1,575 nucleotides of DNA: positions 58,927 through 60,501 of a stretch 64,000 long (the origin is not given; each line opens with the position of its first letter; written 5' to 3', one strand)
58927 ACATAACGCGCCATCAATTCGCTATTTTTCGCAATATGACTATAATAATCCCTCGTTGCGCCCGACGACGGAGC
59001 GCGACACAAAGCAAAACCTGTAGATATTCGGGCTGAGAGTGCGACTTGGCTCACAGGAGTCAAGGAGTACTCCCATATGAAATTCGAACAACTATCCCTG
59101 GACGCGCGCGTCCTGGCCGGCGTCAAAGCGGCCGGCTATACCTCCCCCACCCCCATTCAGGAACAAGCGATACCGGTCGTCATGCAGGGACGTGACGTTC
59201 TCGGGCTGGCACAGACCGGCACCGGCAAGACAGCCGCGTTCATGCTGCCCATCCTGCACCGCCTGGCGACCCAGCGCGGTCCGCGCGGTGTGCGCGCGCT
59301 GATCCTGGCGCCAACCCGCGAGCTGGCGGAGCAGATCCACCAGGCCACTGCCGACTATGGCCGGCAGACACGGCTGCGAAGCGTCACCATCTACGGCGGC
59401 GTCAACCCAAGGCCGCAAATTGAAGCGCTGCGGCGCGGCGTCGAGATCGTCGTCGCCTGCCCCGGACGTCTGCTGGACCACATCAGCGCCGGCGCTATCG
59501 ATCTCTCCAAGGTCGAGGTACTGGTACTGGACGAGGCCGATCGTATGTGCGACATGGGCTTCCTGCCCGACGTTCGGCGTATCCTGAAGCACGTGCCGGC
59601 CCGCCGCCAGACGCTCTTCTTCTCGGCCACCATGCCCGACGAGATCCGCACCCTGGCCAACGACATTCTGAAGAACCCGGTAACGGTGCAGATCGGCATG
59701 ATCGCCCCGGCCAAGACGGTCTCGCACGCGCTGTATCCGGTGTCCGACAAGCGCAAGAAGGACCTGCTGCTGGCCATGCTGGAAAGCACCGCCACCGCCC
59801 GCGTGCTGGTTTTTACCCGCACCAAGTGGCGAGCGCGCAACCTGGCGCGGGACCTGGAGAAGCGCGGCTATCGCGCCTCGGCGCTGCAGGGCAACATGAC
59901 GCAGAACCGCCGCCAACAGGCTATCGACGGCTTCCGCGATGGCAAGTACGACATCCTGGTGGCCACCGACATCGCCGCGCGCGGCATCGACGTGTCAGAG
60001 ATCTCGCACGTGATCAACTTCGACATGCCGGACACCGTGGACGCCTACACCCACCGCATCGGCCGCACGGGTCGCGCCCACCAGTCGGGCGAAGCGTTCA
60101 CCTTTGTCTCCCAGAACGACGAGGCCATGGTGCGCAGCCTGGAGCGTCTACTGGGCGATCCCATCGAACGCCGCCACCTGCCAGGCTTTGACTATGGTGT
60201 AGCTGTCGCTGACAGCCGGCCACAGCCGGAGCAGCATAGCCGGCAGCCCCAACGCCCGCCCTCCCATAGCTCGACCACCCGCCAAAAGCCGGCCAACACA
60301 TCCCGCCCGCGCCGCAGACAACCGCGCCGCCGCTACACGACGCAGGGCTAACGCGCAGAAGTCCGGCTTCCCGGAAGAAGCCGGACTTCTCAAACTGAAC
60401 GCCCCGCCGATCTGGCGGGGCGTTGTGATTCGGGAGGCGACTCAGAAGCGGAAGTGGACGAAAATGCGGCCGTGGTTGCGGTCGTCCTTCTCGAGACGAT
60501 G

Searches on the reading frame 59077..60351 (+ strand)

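Call 6: search_protein_families(library=pfam, proteins=[window:59077-60351:+])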
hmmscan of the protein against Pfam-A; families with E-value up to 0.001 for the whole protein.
window:59077-60351:+ (424 aa): 3 families
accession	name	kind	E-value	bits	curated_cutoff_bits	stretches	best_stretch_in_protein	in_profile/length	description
PF00270.35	DEAD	-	2.6e-53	180.6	26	1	25-191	1-165/167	DEAD/DEAH box helicase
PF00271.37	Helicase_C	-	4.8e-32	110.9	23.5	1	227-334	2-109/110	Helicase conserved C-terminal domain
PF04851.21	ResIII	-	3e-08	34.2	22.5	1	26-187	6-163/164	Type III restriction enzyme, res subunit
